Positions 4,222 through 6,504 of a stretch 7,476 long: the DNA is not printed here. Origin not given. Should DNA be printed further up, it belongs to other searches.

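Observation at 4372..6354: In-frame fusion of a complete membrane-glycolipid-type GT4 glycosyltransferase with a complete RecX (RecA inhibitor)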

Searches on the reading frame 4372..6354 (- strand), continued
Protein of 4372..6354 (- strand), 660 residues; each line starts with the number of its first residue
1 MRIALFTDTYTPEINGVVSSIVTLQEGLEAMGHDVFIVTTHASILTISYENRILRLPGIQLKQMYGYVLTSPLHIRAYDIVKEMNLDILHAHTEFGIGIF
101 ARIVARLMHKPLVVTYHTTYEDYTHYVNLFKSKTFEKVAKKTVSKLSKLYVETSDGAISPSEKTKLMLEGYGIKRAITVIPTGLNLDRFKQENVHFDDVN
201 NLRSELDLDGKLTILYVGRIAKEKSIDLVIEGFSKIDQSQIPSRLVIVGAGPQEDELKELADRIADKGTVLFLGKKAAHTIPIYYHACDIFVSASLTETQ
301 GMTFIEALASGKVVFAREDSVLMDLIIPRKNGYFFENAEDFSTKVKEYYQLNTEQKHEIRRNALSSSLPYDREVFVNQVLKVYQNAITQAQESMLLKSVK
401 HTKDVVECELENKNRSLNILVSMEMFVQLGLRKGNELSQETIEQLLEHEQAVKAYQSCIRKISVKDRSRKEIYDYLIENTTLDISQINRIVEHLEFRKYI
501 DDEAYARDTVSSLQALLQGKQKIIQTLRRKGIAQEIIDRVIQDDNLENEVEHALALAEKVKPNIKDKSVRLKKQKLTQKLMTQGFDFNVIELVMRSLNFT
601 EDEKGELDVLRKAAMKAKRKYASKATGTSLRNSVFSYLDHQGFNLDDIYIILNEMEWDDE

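Call 5: find_homologous_proteins(query=window:4372-6354:-, max_evalue=1e-10)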
Query window:4372-6354:- (660 aa): 2692 proteins with E <= 1e-10 among 8000 candidates; the best 120 are listed.
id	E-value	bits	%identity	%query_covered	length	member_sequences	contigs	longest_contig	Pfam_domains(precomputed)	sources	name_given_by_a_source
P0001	0.0e+0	1435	100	100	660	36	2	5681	PF02631.23,PF21981.3,PF00534.27,PF13477.13,PF13579.13,PF21982.3,PF13439.13,PF13692.13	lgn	-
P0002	0.0e+0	1276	88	100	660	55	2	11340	PF02631.23,PF21981.3,PF00534.27,PF13477.13,PF13579.13,PF21982.3,PF13439.13,PF13692.13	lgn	-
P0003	0.0e+0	1255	87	100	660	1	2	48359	PF02631.23,PF21981.3,PF00534.27,PF13477.13,PF13579.13,PF21982.3,PF13439.13,PF13692.13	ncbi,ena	-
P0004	0.0e+0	1254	87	100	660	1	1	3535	PF02631.23,PF21981.3,PF00534.27,PF13477.13,PF13579.13,PF21982.3,PF13439.13,PF13692.13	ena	-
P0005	0.0e+0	1203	83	100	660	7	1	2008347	PF02631.23,PF21981.3,PF00534.27,PF13477.13,PF13579.13,PF21982.3,PF13439.13,PF13692.13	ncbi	-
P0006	0.0e+0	1196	82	100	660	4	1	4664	PF02631.23,PF21981.3,PF00534.27,PF13579.13,PF21982.3,PF13439.13,PF13692.13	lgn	-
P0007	0.0e+0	1186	82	100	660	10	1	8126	PF02631.23,PF21981.3,PF00534.27,PF13477.13,PF13579.13,PF21982.3,PF13439.13,PF13692.13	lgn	-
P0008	0.0e+0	1075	74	100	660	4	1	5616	PF02631.23,PF21981.3,PF00534.27,PF13477.13,PF13579.13,PF21982.3,PF13439.13,PF13692.13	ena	-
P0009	0.0e+0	1062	73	100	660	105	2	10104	PF02631.23,PF21981.3,PF00534.27,PF13477.13,PF13579.13,PF21982.3,PF13439.13,PF13692.13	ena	-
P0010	0.0e+0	1049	73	100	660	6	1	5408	PF02631.23,PF21981.3,PF00534.27,PF13477.13,PF13579.13,PF21982.3,PF13439.13,PF13692.13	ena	-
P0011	0.0e+0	1019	71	100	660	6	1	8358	PF02631.23,PF21981.3,PF00534.27,PF13579.13,PF21982.3,PF13439.13,PF13692.13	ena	-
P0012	1.5e-269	914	63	100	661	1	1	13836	PF21981.3,PF00534.27,PF13477.13,PF13579.13,PF21982.3,PF13439.13,PF13692.13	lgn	-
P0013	1.1e-267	908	62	100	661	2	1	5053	PF02631.23,PF21981.3,PF00534.27,PF13477.13,PF13579.13,PF21982.3,PF13439.13,PF13692.13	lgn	-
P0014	4.0e-266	902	62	99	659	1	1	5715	PF02631.23,PF21981.3,PF00534.27,PF13477.13,PF13579.13,PF21982.3,PF13439.13,PF13692.13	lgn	-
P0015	1.8e-265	900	62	99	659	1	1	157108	PF02631.23,PF21981.3,PF00534.27,PF13477.13,PF13579.13,PF21982.3,PF13439.13,PF13692.13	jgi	-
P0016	1.9e-265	900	62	100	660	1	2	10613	PF02631.23,PF21981.3,PF00534.27,PF13477.13,PF13579.13,PF13524.13,PF21982.3,PF13439.13,PF13692.13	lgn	-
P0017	4.8e-265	899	62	99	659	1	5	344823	PF02631.23,PF21981.3,PF00534.27,PF13477.13,PF13579.13,PF21982.3,PF13439.13,PF13692.13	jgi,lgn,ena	-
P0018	9.8e-258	875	60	100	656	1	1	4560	PF02631.23,PF21981.3,PF00534.27,PF13477.13,PF13579.13,PF21982.3,PF13439.13,PF13692.13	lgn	-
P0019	1.3e-255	868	60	100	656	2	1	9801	PF02631.23,PF21981.3,PF00534.27,PF13477.13,PF13579.13,PF21982.3,PF13439.13,PF13692.13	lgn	-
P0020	6.1e-255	865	58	100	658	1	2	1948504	PF02631.23,PF21981.3,PF00534.27,PF13477.13,PF13579.13,PF21982.3,PF13439.13,PF13692.13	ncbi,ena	-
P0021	4.9e-254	862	60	100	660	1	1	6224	PF21981.3,PF00534.27,PF13477.13,PF13579.13,PF21982.3,PF13439.13,PF13692.13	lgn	-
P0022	1.1e-253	861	60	100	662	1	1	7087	PF02631.23,PF21981.3,PF00534.27,PF13477.13,PF13579.13,PF13524.13,PF21982.3,PF13439.13,PF13692.13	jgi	-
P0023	4.4e-252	856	60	100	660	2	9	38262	PF02631.23,PF21981.3,PF00534.27,PF13477.13,PF13579.13,PF13524.13,PF21982.3,PF13439.13,PF13692.13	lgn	-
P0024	8.1e-252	855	58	100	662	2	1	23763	PF02631.23,PF21981.3,PF00534.27,PF13477.13,PF13579.13,PF13524.13,PF21982.3,PF13439.13,PF13692.13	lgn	-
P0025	4.7e-251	853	58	100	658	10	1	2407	PF21981.3,PF00534.27,PF13477.13,PF13579.13,PF21982.3,PF13439.13,PF13692.13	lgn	-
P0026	7.9e-251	852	59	100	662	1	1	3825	PF02631.23,PF21981.3,PF00534.27,PF13477.13,PF13579.13,PF13524.13,PF21982.3,PF13439.13,PF13692.13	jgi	jgi:1,2-diacylglycerol 3-alpha-glucosyltransferase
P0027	1.3e-250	851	59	100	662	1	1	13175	PF02631.23,PF21981.3,PF00534.27,PF13477.13,PF13579.13,PF13524.13,PF21982.3,PF13439.13,PF13692.13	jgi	jgi:1,2-diacylglycerol 3-alpha-glucosyltransferase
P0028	1.5e-249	848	58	100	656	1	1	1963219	PF02631.23,PF21981.3,PF00534.27,PF13477.13,PF13579.13,PF13524.13,PF21982.3,PF13439.13,PF13692.13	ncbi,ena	-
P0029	2.0e-249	847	58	100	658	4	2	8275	PF02631.23,PF21981.3,PF00534.27,PF13477.13,PF13579.13,PF13524.13,PF21982.3,PF13439.13,PF13692.13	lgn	-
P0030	5.4e-249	846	57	100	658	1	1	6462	PF02631.23,PF21981.3,PF00534.27,PF13477.13,PF13579.13,PF21982.3,PF13439.13,PF13692.13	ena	-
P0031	1.9e-245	834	58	100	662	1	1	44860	PF02631.23,PF21981.3,PF00534.27,PF13477.13,PF13579.13,PF13524.13,PF21982.3,PF13439.13,PF13692.13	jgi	jgi:1,2-diacylglycerol 3-alpha-glucosyltransferase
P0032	3.6e-245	833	58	100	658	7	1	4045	PF02631.23,PF21981.3,PF00534.27,PF13477.13,PF13579.13,PF21982.3,PF13439.13,PF13692.13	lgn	-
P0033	5.0e-242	823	58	100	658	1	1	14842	PF02631.23,PF21981.3,PF00534.27,PF13477.13,PF13579.13,PF13524.13,PF21982.3,PF13439.13,PF13692.13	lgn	-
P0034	5.5e-242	823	58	100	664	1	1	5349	PF02631.23,PF21981.3,PF00534.27,PF13477.13,PF13579.13,PF13524.13,PF21982.3,PF13439.13,PF20706.4,PF13692.13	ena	-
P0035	1.4e-225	769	54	100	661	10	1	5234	PF21981.3,PF00534.27,PF13477.13,PF13579.13,PF21982.3,PF13439.13,PF13692.13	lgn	-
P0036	2.0e-223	761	53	100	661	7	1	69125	PF21981.3,PF00534.27,PF13477.13,PF13579.13,PF13524.13,PF21982.3,PF13439.13,PF13692.13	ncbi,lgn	-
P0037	3.1e-223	761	53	100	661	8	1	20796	PF21981.3,PF00534.27,PF13477.13,PF13579.13,PF13524.13,PF21982.3,PF13439.13,PF13692.13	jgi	-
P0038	9.8e-223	759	54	100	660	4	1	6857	PF21981.3,PF00534.27,PF13477.13,PF13579.13,PF13524.13,PF21982.3,PF13439.13,PF13692.13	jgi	jgi:1,2-diacylglycerol 3-alpha-glucosyltransferase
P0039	4.0e-220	751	52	100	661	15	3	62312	PF21981.3,PF00534.27,PF13579.13,PF13524.13,PF21982.3,PF13439.13,PF13692.13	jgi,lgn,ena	-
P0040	1.8e-219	748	54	100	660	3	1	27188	PF21981.3,PF00534.27,PF13477.13,PF13579.13,PF13524.13,PF21982.3,PF13439.13,PF13692.13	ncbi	-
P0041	4.5e-219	747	53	100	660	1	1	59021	PF21981.3,PF00534.27,PF13477.13,PF13579.13,PF13524.13,PF21982.3,PF13439.13,PF13692.13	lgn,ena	-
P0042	6.1e-219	747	54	100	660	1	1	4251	PF21981.3,PF00534.27,PF13477.13,PF13579.13,PF21982.3,PF13439.13,PF13692.13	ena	-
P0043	9.4e-219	746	53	100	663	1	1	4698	PF02631.23,PF21981.3,PF00534.27,PF13477.13,PF13579.13,PF13524.13,PF21982.3,PF13439.13,PF13692.13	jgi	-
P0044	3.2e-218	744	53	100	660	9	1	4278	PF21981.3,PF00534.27,PF13477.13,PF13579.13,PF13524.13,PF21982.3,PF13439.13,PF13692.13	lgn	-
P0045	3.9e-218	744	53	100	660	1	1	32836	PF21981.3,PF00534.27,PF13477.13,PF13579.13,PF13524.13,PF21982.3,PF13439.13,PF13692.13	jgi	-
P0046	6.2e-218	743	53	100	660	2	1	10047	PF21981.3,PF00534.27,PF13477.13,PF13579.13,PF13524.13,PF21982.3,PF13439.13,PF13692.13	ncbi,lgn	ncbi:MAG: RecX family transcriptional regulator [Erysipelotrichaceae bacterium]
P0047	3.9e-215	734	52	100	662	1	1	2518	PF02631.23,PF21981.3,PF00534.27,PF13477.13,PF13579.13,PF13524.13,PF21982.3,PF13439.13,PF13692.13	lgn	-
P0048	1.7e-214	732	52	100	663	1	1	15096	PF02631.23,PF21981.3,PF00534.27,PF13477.13,PF13579.13,PF13524.13,PF21982.3,PF13439.13,PF13692.13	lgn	-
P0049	4.2e-213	727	51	100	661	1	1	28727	PF21981.3,PF00534.27,PF13579.13,PF13524.13,PF21982.3,PF13439.13,PF20706.4,PF13692.13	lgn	-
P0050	2.8e-212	725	51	100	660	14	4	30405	PF02631.23,PF21981.3,PF00534.27,PF13579.13,PF13524.13,PF21982.3,PF13439.13,PF13692.13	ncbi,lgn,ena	-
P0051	3.8e-212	724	51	100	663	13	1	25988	PF02631.23,PF21981.3,PF00534.27,PF13477.13,PF13579.13,PF13524.13,PF21982.3,PF13439.13,PF13692.13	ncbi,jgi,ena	jgi:1,2-diacylglycerol 3-alpha-glucosyltransferase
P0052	3.9e-212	724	52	100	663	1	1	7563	PF02631.23,PF21981.3,PF00534.27,PF13477.13,PF13579.13,PF13524.13,PF21982.3,PF13439.13,PF13692.13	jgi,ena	-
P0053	4.9e-212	724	52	100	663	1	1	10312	PF02631.23,PF21981.3,PF00534.27,PF13477.13,PF13579.13,PF13524.13,PF21982.3,PF13439.13,PF13692.13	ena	-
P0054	3.8e-211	721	52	100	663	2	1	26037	PF02631.23,PF21981.3,PF00534.27,PF13579.13,PF13524.13,PF21982.3,PF13439.13,PF13692.13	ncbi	-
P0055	4.5e-211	721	51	100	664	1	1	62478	PF21981.3,PF00534.27,PF13477.13,PF13579.13,PF13524.13,PF21982.3,PF13439.13,PF13692.13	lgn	-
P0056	6.1e-211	720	52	100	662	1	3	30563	PF21981.3,PF00534.27,PF13477.13,PF13579.13,PF21982.3,PF13439.13,PF13692.13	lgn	-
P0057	1.6e-210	719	51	100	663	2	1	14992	PF02631.23,PF21981.3,PF00534.27,PF13477.13,PF13579.13,PF13524.13,PF21982.3,PF13439.13,PF13692.13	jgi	jgi:1,2-diacylglycerol 3-alpha-glucosyltransferase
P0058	4.4e-210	717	51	100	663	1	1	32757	PF02631.23,PF21981.3,PF00534.27,PF13477.13,PF13579.13,PF13524.13,PF21982.3,PF13439.13,PF13692.13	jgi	jgi:1,2-diacylglycerol 3-alpha-glucosyltransferase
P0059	5.0e-210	717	51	100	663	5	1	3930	PF02631.23,PF21981.3,PF00534.27,PF13477.13,PF13579.13,PF13524.13,PF21982.3,PF13439.13,PF13692.13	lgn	-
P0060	2.4e-209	715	52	100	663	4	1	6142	PF02631.23,PF21981.3,PF00534.27,PF13477.13,PF13579.13,PF13524.13,PF21982.3,PF13439.13,PF13692.13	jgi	jgi:1,2-diacylglycerol 3-alpha-glucosyltransferase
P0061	6.3e-209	714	51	100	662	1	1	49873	PF21981.3,PF00534.27,PF13477.13,PF13579.13,PF13524.13,PF21982.3,PF13439.13,PF13692.13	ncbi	-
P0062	1.8e-208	712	52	100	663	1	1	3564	PF02631.23,PF21981.3,PF00534.27,PF13477.13,PF13579.13,PF13524.13,PF21982.3,PF13439.13,PF13692.13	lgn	-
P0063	7.3e-208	710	51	100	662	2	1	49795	PF02631.23,PF21981.3,PF00534.27,PF13477.13,PF13579.13,PF13524.13,PF21982.3,PF13439.13,PF13692.13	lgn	-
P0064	1.1e-207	709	51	100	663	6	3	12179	PF21981.3,PF00534.27,PF13477.13,PF13579.13,PF21982.3,PF13439.13,PF13692.13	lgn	-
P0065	4.4e-207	707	50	100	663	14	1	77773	PF21981.3,PF00534.27,PF13477.13,PF13579.13,PF13524.13,PF21982.3,PF13439.13,PF13692.13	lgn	-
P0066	4.7e-207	707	51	100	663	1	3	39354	PF21981.3,PF00534.27,PF13477.13,PF13579.13,PF21982.3,PF13439.13,PF13692.13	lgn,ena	-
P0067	5.2e-207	707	51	100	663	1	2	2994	PF02631.23,PF21981.3,PF00534.27,PF13477.13,PF13579.13,PF13524.13,PF21982.3,PF13439.13,PF13692.13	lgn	-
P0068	2.3e-206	705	50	100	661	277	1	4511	PF00534.27,PF13477.13,PF13579.13,PF13524.13,PF21982.3,PF13439.13,PF13692.13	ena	-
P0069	3.6e-206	704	50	100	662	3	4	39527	PF21981.3,PF00534.27,PF13477.13,PF13579.13,PF13524.13,PF21982.3,PF13439.13,PF13692.13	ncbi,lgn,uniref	ncbi:glycosyltransferase [Anaerorhabdus sp.]|uniref:glycosyltransferase n=1 Tax=Anaerorhabdus sp. Ta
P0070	4.4e-205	701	50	100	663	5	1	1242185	PF02631.23,PF21981.3,PF00534.27,PF13477.13,PF13579.13,PF13524.13,PF21982.3,PF13439.13,PF13692.13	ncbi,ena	-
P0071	9.5e-205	700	51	100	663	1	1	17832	PF02631.23,PF21981.3,PF00534.27,PF13477.13,PF13579.13,PF13524.13,PF21982.3,PF13439.13,PF13692.13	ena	-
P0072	1.9e-204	699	50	100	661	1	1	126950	PF02631.23,PF21981.3,PF00534.27,PF13477.13,PF13579.13,PF21982.3,PF13439.13,PF13692.13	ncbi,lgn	-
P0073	3.7e-204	698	50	100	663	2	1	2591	PF02631.23,PF21981.3,PF00534.27,PF13477.13,PF13579.13,PF13524.13,PF21982.3,PF13439.13,PF13692.13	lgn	-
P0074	1.5e-203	696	50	100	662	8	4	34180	PF02631.23,PF21981.3,PF00534.27,PF13477.13,PF13579.13,PF13524.13,PF21982.3,PF13439.13,PF13692.13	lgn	-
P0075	1.3e-202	693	51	100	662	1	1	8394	PF21981.3,PF00534.27,PF13477.13,PF13579.13,PF21982.3,PF13439.13,PF13692.13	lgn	-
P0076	9.5e-202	690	49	100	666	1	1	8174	PF21981.3,PF00534.27,PF13477.13,PF13579.13,PF13524.13,PF21982.3,PF13439.13,PF20706.4,PF13692.13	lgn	-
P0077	1.6e-201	689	49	100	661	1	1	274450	PF02631.23,PF21981.3,PF00534.27,PF13477.13,PF13579.13,PF13524.13,PF21982.3,PF13439.13,PF13692.13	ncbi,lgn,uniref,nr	ncbi:glycosyltransferase [Anaerorhabdus furcosa]|uniref:Regulatory protein RecX n=1 Tax=Anaerorhabdu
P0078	4.9e-201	687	49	100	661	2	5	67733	PF21981.3,PF00534.27,PF13477.13,PF13579.13,PF13524.13,PF21982.3,PF13439.13,PF13692.13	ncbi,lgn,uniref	ncbi:glycosyltransferase [Anaerorhabdus sp.]|uniref:glycosyltransferase n=1 Tax=Anaerorhabdus sp. Ta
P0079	7.6e-201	687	50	100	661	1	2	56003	PF21981.3,PF00534.27,PF13477.13,PF13579.13,PF21982.3,PF13439.13,PF13692.13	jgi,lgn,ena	-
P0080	1.6e-200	686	49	100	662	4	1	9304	PF02631.23,PF21981.3,PF00534.27,PF13477.13,PF13579.13,PF13524.13,PF21982.3,PF13439.13,PF13692.13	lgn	-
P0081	3.4e-200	685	48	100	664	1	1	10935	PF00534.27,PF13477.13,PF13579.13,PF13524.13,PF13439.13,PF20706.4,PF13692.13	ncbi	-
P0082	4.9e-198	678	48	100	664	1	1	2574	PF21981.3,PF00534.27,PF13579.13,PF13524.13,PF21982.3,PF13439.13,PF13692.13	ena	-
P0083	8.6e-198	677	50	100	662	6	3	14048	PF02631.23,PF21981.3,PF00534.27,PF13477.13,PF13579.13,PF21982.3,PF13439.13,PF13692.13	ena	-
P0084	3.6e-197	675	49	100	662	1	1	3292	PF00534.27,PF13477.13,PF13579.13,PF21982.3,PF13439.13,PF20706.4,PF13692.13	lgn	-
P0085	6.4e-197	674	48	100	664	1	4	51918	PF21981.3,PF00534.27,PF13579.13,PF13524.13,PF21982.3,PF13439.13,PF13692.13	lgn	-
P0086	7.7e-197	674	49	100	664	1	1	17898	PF02631.23,PF21981.3,PF00534.27,PF13579.13,PF13524.13,PF21982.3,PF13439.13,PF20706.4,PF13692.13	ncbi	-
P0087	8.3e-197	674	48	100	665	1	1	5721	PF02631.23,PF21981.3,PF00534.27,PF13579.13,PF13524.13,PF21982.3,PF13439.13,PF13692.13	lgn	-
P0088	2.1e-196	672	48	100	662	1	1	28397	PF00534.27,PF13477.13,PF13579.13,PF21982.3,PF13439.13,PF13692.13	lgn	-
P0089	4.3e-195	668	49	100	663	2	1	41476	PF02631.23,PF21981.3,PF00534.27,PF13579.13,PF13524.13,PF21982.3,PF13439.13,PF13692.13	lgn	-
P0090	8.0e-195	667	47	100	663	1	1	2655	PF21981.3,PF00534.27,PF13477.13,PF13579.13,PF13524.13,PF21982.3,PF13439.13,PF13692.13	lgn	-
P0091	1.1e-194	667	48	100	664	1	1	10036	PF21981.3,PF00534.27,PF13579.13,PF13524.13,PF21982.3,PF13439.13,PF20706.4,PF13692.13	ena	-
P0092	1.1e-194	666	48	100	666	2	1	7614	PF02631.23,PF21981.3,PF00534.27,PF13579.13,PF13524.13,PF21982.3,PF13439.13,PF20706.4,PF13692.13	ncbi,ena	-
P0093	1.4e-194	666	49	100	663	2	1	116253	PF21981.3,PF00534.27,PF13477.13,PF13579.13,PF21982.3,PF13439.13,PF13692.13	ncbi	-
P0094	1.1e-193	663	48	100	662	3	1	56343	PF21981.3,PF00534.27,PF13477.13,PF13579.13,PF13524.13,PF21982.3,PF13439.13,PF13692.13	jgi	-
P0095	2.0e-193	662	48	100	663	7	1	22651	PF00534.27,PF13477.13,PF13579.13,PF13524.13,PF13439.13,PF13692.13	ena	-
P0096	8.2e-192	657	47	100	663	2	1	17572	PF21981.3,PF00534.27,PF13477.13,PF13579.13,PF21982.3,PF13439.13,PF13692.13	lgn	-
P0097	1.4e-191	656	48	100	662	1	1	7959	PF02631.23,PF21981.3,PF00534.27,PF13477.13,PF13579.13,PF21982.3,PF13439.13,PF13692.13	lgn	-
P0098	1.4e-191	656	48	100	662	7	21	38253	PF02631.23,PF21981.3,PF00534.27,PF13477.13,PF13579.13,PF21982.3,PF13439.13,PF13692.13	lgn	-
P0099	1.6e-191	656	48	100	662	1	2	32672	PF02631.23,PF21981.3,PF00534.27,PF13477.13,PF13579.13,PF21982.3,PF13439.13,PF13692.13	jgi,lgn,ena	jgi:1,2-diacylglycerol 3-alpha-glucosyltransferase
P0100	1.8e-191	656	48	100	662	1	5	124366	PF02631.23,PF21981.3,PF00534.27,PF13477.13,PF13579.13,PF21982.3,PF13439.13,PF13692.13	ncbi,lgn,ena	ncbi:MAG: RecX family transcriptional regulator [Erysipelotrichaceae bacterium]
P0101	2.2e-191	656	48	100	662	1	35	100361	PF02631.23,PF21981.3,PF00534.27,PF13477.13,PF13579.13,PF21982.3,PF13439.13,PF13692.13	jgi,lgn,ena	jgi:1,2-diacylglycerol 3-alpha-glucosyltransferase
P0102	2.5e-191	655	48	100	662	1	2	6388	PF02631.23,PF21981.3,PF00534.27,PF13477.13,PF13579.13,PF21982.3,PF13439.13,PF13692.13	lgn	-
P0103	2.9e-191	655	48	100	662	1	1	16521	PF02631.23,PF21981.3,PF00534.27,PF13477.13,PF13579.13,PF21982.3,PF13439.13,PF13692.13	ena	-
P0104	3.6e-191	655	47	100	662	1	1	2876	PF02631.23,PF21981.3,PF00534.27,PF13477.13,PF13579.13,PF21982.3,PF13439.13,PF13692.13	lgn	-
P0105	5.0e-191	654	48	100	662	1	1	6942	PF02631.23,PF21981.3,PF00534.27,PF13477.13,PF13579.13,PF21982.3,PF13439.13,PF13692.13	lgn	-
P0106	5.4e-191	654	47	100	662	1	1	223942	PF02631.23,PF21981.3,PF00534.27,PF13477.13,PF13579.13,PF21982.3,PF13439.13,PF13692.13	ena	-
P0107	5.7e-191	654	47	100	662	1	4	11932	PF02631.23,PF21981.3,PF00534.27,PF13477.13,PF13579.13,PF21982.3,PF13439.13,PF13692.13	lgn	-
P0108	6.6e-191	654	47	100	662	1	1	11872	PF02631.23,PF21981.3,PF00534.27,PF13477.13,PF13579.13,PF21982.3,PF13439.13,PF13692.13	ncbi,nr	ncbi:MAG: RecX family transcriptional regulator [Bacillota bacterium]|nr:RecX family transcriptional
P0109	1.0e-190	653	48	100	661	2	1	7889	PF02631.23,PF21981.3,PF00534.27,PF13477.13,PF13579.13,PF21982.3,PF13439.13,PF13692.13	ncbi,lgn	ncbi:MAG: RecX family transcriptional regulator [Erysipelotrichaceae bacterium]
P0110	1.0e-190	653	47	100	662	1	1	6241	PF02631.23,PF21981.3,PF00534.27,PF13477.13,PF13579.13,PF21982.3,PF13439.13,PF13692.13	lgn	-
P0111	1.5e-190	653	48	100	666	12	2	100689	PF02631.23,PF21981.3,PF00534.27,PF13579.13,PF13524.13,PF21982.3,PF13439.13,PF20706.4,PF13692.13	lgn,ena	-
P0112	1.6e-190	653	47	100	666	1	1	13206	PF02631.23,PF21981.3,PF00534.27,PF13579.13,PF13524.13,PF21982.3,PF13439.13,PF13692.13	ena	-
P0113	3.2e-189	648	47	100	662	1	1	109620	PF21981.3,PF00534.27,PF13477.13,PF13579.13,PF21982.3,PF13439.13,PF13692.13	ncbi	-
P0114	3.3e-189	648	48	100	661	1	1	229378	PF02631.23,PF21981.3,PF00534.27,PF13477.13,PF13579.13,PF21982.3,PF13439.13,PF13692.13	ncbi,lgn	ncbi:MAG: glycosyltransferase [Anaerorhabdus sp.]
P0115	4.8e-189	648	47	100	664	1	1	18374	PF21981.3,PF00534.27,PF13477.13,PF13579.13,PF13524.13,PF21982.3,PF13439.13,PF13692.13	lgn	-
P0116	9.6e-189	647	48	100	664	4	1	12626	PF21981.3,PF00534.27,PF13579.13,PF13524.13,PF21982.3,PF13439.13,PF20706.4,PF13692.13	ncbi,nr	ncbi:MAG: RecX family transcriptional regulator [Erysipelotrichaceae bacterium]|nr:RecX family trans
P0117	2.8e-188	645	46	100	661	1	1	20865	PF21981.3,PF00534.27,PF13579.13,PF13524.13,PF21982.3,PF13439.13,PF13692.13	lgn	-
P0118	5.1e-188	644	45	100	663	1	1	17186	PF21981.3,PF00534.27,PF13579.13,PF13524.13,PF21982.3,PF13439.13,PF13692.13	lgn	-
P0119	9.0e-188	644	46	100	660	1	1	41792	PF21981.3,PF00534.27,PF13477.13,PF13579.13,PF21982.3,PF13439.13,PF13692.13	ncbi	-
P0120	1.4e-187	643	48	100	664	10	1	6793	PF02631.23,PF21981.3,PF00534.27,PF13579.13,PF13524.13,PF21982.3,PF13439.13,PF20706.4,PF13692.13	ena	-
